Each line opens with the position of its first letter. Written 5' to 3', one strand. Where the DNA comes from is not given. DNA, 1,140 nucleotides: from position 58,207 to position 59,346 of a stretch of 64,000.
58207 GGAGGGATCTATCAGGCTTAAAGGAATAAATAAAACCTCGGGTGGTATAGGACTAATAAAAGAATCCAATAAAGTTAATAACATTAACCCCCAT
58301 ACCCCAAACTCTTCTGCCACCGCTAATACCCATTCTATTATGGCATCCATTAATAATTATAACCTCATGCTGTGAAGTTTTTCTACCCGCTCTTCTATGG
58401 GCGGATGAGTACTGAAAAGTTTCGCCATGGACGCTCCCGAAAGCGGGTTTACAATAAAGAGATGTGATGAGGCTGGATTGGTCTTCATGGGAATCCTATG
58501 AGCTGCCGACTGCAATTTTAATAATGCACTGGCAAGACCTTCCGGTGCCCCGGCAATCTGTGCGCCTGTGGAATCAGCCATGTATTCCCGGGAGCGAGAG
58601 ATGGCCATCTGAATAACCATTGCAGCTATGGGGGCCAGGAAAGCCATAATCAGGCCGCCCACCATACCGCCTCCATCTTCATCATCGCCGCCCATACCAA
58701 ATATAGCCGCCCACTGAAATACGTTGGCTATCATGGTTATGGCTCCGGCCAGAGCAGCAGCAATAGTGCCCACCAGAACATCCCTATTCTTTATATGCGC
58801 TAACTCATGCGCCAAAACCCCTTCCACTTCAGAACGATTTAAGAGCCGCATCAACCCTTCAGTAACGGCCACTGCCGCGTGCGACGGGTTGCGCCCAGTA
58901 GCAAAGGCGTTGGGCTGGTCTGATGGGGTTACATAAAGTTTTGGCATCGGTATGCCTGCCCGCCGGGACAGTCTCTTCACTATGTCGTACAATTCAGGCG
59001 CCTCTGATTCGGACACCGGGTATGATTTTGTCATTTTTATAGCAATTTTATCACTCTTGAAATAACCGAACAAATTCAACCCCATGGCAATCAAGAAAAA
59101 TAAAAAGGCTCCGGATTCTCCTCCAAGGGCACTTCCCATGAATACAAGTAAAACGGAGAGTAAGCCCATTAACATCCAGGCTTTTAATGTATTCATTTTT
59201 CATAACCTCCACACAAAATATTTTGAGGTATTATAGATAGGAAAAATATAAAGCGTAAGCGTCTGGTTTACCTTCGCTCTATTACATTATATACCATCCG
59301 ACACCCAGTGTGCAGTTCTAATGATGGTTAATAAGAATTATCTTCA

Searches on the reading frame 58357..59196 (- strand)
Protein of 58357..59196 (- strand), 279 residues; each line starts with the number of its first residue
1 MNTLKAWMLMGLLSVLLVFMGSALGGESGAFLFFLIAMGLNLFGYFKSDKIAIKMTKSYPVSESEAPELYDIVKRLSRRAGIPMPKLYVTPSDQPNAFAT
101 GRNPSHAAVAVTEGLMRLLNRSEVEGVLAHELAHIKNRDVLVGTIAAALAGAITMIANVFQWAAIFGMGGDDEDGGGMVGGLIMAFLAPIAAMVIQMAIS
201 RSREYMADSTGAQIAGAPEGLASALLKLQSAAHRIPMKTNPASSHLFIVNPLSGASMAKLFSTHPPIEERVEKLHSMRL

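Call 44: search_protein_families(library=pfam, proteins=[window:58357-59196:-], max_evalue=0.00001)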
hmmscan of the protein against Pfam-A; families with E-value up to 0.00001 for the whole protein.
window:58357-59196:- (279 aa): 1 family
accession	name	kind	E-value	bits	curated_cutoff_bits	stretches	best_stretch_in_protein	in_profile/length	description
PF01435.24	Peptidase_M48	-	1.3e-37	129.9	20.3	1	64-277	2-185/186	Peptidase family M48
